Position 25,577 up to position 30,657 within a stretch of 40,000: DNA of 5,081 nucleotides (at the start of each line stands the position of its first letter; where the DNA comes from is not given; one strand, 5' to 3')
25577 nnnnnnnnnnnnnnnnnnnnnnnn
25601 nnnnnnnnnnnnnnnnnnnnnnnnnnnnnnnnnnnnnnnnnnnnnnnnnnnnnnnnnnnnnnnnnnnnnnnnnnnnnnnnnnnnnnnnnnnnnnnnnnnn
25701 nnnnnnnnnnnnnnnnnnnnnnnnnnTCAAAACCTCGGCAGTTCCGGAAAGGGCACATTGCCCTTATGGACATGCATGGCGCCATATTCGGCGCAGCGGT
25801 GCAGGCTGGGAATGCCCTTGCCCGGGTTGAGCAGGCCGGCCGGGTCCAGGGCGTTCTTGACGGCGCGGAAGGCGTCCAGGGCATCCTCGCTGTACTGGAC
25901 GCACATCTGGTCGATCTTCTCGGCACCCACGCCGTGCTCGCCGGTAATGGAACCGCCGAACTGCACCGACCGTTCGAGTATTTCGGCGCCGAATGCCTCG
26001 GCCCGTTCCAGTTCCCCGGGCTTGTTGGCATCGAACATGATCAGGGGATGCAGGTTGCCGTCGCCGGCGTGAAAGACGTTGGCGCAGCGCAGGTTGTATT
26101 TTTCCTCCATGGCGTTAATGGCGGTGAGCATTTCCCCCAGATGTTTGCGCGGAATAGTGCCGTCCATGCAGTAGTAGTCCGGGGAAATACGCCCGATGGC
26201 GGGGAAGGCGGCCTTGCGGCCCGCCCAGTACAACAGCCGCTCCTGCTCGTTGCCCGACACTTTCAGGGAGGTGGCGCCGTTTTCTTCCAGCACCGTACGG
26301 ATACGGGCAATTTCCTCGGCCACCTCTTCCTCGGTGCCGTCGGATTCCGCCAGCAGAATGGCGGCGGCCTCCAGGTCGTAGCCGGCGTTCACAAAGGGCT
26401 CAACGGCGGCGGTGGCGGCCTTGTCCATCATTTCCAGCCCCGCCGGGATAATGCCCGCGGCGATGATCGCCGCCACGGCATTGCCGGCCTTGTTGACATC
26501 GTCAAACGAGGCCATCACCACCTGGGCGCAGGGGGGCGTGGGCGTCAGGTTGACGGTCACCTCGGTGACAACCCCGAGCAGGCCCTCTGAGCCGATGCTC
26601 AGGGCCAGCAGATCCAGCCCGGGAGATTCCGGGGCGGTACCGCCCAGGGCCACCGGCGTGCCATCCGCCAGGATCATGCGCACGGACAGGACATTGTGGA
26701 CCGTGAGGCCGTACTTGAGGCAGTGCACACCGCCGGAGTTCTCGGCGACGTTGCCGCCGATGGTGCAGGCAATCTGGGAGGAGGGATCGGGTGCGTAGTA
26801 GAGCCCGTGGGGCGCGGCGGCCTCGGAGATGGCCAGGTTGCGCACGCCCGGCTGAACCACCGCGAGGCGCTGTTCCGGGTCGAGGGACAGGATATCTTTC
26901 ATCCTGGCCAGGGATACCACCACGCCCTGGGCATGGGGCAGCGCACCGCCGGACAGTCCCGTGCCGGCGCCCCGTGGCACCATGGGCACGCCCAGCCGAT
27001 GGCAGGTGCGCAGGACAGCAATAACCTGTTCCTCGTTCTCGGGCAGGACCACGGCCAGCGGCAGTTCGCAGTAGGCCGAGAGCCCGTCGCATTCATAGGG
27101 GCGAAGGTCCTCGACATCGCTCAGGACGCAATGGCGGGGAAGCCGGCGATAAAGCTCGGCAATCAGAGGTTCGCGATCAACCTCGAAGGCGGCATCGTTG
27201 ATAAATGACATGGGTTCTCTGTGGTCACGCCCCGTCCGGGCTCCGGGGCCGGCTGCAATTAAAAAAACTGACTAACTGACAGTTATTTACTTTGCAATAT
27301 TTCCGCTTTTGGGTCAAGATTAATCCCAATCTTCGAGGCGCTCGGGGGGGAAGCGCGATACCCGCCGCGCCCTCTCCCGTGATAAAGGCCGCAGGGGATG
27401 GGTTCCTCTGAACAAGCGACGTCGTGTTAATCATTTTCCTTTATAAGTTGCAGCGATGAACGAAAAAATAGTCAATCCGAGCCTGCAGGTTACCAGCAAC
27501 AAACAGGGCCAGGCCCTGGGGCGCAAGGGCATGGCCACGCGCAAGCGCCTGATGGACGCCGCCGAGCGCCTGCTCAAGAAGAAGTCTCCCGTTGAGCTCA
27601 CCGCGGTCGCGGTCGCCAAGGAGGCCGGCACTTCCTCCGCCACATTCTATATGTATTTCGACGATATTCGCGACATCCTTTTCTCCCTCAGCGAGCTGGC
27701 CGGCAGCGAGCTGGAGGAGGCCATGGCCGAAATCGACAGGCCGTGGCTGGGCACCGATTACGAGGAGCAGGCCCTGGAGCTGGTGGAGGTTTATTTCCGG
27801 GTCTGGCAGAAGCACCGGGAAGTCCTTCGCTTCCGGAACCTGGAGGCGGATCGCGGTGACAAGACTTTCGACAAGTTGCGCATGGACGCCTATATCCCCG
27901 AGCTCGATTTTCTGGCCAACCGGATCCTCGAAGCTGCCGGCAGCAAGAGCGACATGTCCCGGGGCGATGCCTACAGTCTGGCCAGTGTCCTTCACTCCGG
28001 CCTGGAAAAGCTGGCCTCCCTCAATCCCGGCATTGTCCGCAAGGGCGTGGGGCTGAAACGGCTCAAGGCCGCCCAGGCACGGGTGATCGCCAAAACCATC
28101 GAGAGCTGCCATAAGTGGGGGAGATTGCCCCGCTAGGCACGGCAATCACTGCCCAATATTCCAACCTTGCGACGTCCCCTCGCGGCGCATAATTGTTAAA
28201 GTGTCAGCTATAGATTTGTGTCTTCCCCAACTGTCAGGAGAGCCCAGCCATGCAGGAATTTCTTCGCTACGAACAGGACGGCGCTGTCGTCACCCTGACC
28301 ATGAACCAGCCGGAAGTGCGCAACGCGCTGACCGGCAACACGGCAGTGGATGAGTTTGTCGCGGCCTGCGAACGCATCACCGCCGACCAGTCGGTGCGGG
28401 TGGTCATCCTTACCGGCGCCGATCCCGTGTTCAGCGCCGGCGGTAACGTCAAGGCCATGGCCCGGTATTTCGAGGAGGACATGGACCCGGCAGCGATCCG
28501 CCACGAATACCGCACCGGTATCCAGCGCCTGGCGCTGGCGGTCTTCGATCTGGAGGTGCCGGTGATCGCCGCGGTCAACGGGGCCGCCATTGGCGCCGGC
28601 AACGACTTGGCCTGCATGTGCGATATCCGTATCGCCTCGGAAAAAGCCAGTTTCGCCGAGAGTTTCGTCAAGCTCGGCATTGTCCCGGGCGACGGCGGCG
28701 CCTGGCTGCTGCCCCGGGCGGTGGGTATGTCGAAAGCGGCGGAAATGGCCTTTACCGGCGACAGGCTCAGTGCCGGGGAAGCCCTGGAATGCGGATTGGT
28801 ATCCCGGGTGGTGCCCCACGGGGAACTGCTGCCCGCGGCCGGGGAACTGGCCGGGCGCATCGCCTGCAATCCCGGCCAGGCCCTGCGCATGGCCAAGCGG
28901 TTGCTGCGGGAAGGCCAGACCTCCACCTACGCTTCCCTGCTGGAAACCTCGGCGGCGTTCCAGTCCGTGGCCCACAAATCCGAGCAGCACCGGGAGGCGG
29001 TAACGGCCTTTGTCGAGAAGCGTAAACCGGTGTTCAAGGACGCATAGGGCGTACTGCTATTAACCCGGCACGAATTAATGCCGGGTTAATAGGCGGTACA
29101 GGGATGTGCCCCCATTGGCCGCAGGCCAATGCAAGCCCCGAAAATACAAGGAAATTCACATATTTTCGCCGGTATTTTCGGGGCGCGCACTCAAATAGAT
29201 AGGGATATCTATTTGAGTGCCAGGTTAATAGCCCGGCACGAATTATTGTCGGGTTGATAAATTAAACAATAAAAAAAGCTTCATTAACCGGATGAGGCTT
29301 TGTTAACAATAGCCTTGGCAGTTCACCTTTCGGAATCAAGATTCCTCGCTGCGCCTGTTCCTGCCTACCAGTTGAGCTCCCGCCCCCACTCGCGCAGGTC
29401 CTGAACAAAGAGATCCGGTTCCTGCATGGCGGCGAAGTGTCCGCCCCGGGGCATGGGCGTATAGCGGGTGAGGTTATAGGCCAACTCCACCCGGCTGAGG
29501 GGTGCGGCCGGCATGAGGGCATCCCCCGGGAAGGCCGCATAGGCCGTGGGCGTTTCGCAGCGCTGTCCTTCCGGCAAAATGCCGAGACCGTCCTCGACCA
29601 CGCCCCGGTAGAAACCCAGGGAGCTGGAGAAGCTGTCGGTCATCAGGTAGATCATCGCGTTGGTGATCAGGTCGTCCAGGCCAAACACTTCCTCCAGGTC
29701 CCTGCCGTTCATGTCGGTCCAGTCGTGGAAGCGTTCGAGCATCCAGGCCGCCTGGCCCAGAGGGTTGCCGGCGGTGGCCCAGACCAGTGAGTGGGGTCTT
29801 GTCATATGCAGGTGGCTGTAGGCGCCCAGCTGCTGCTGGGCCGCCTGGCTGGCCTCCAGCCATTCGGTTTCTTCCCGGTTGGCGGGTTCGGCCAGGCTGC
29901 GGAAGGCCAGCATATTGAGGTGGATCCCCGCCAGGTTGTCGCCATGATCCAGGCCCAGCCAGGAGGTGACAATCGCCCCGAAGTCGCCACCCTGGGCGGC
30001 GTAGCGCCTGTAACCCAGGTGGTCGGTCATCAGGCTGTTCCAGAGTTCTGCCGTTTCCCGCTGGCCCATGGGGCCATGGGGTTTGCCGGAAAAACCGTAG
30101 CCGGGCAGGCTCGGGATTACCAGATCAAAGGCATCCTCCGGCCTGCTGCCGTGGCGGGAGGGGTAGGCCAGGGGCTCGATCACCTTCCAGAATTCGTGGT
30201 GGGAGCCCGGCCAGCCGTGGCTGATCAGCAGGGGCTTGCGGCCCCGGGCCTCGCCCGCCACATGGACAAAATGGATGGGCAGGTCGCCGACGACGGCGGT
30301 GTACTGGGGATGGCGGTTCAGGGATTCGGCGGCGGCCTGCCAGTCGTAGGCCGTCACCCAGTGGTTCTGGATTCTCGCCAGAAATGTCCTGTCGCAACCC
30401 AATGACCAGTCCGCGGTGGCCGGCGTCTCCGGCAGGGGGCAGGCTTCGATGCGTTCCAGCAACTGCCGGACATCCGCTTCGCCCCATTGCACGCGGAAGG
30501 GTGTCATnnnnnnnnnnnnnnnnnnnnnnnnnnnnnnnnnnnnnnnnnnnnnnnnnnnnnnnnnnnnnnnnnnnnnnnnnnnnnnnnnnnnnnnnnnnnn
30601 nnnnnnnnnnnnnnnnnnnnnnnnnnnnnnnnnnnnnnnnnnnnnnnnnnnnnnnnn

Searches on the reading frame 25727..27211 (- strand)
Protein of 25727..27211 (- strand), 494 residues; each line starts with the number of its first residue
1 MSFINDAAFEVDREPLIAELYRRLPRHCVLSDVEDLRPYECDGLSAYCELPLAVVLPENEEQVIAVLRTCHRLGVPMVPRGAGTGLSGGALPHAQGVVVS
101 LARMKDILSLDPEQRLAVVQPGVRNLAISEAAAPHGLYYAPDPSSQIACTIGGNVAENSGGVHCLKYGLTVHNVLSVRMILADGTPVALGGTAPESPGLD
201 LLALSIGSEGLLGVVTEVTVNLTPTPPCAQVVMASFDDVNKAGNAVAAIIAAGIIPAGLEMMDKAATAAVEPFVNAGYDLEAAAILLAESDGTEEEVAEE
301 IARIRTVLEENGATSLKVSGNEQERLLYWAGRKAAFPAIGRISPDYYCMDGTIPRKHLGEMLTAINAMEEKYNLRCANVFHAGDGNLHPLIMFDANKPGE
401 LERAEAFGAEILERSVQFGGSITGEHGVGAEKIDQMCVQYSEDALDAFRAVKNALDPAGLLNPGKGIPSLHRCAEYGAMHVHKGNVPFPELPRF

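Call 82: search_protein_families(library=pfam, proteins=[window:25727-27211:-], max_evalue=0.00001)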
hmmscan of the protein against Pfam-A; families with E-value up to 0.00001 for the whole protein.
window:25727-27211:- (494 aa): 2 families
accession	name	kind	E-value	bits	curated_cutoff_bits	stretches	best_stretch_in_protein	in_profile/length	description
PF02913.24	FAD-oxidase_C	-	1.5e-68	231.6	21.2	1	227-465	3-247/248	FAD linked oxidases, C-terminal domain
PF01565.28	FAD_binding_4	-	1.7e-42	144.8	26.4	1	51-188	1-137/139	FAD binding domain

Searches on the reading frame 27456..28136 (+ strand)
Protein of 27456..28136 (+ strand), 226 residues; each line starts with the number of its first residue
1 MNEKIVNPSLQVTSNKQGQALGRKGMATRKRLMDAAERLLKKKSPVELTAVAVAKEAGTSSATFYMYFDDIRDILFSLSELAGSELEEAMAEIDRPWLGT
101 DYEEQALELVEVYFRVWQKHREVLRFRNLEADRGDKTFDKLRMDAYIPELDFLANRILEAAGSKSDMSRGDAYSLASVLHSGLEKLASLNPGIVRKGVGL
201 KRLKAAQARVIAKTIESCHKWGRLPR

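Call 82: search_protein_families(library=pfam, proteins=[window:27456-28136:+], max_evalue=0.00001)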
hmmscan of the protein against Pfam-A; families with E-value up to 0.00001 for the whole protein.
window:27456-28136:+ (226 aa): 2 families
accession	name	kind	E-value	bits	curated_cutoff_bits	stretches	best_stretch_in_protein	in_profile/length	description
PF19352.4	TetR_C_38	-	4.4e-10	40.2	23.9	1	94-211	7-124/135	Tetracyclin repressor-like, C-terminal domain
PF00440.29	TetR_N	-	6.2e-08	32.7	24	1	32-76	1-45/47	Bacterial regulatory proteins, tetR family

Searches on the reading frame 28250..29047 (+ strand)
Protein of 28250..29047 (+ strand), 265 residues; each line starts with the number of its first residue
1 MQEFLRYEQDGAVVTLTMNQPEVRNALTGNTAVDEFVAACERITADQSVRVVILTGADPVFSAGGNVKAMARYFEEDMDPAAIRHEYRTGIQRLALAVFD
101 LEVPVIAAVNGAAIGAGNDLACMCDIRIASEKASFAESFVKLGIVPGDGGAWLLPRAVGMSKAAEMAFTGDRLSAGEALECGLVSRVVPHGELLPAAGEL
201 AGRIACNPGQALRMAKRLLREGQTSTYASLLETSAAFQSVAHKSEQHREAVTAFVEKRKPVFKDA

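Call 82: search_protein_families(library=pfam, proteins=[window:28250-29047:+], max_evalue=0.00001)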
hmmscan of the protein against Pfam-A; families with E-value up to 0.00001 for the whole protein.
window:28250-29047:+ (265 aa): 2 families
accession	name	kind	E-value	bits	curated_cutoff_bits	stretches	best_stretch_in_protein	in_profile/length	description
PF00378.25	ECH_1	-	4e-66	223.4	27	1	9-264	2-250/251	Enoyl-CoA hydratase/isomerase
PF16113.10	ECH_2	-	9.1e-30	104.7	27.2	1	15-221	3-205/335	Enoyl-CoA hydratase/isomerase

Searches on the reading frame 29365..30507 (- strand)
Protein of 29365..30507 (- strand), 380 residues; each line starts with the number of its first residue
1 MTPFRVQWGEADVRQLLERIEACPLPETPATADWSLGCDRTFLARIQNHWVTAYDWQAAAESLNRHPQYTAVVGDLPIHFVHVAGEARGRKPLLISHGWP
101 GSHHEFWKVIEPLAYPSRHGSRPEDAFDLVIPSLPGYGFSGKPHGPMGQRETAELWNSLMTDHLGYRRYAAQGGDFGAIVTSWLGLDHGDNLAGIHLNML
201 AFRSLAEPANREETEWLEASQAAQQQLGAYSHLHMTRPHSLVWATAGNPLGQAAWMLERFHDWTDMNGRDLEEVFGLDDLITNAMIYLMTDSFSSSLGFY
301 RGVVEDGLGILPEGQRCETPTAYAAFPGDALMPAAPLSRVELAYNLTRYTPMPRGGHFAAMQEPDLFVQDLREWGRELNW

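Call 84: search_protein_families(library=pfam, proteins=[window:29365-30507:-], max_evalue=0.00001)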
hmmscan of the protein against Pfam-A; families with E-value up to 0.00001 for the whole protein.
window:29365-30507:- (380 aa): 2 families
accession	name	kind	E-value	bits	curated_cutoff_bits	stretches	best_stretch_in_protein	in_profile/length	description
PF06441.18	EHN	-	4.5e-26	91.6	22.8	1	1-106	1-107/107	Epoxide hydrolase N terminus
PF00561.26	Abhydrolase_1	-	9.3e-13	48.8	25.8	1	91-200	1-102/245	alpha/beta hydrolase fold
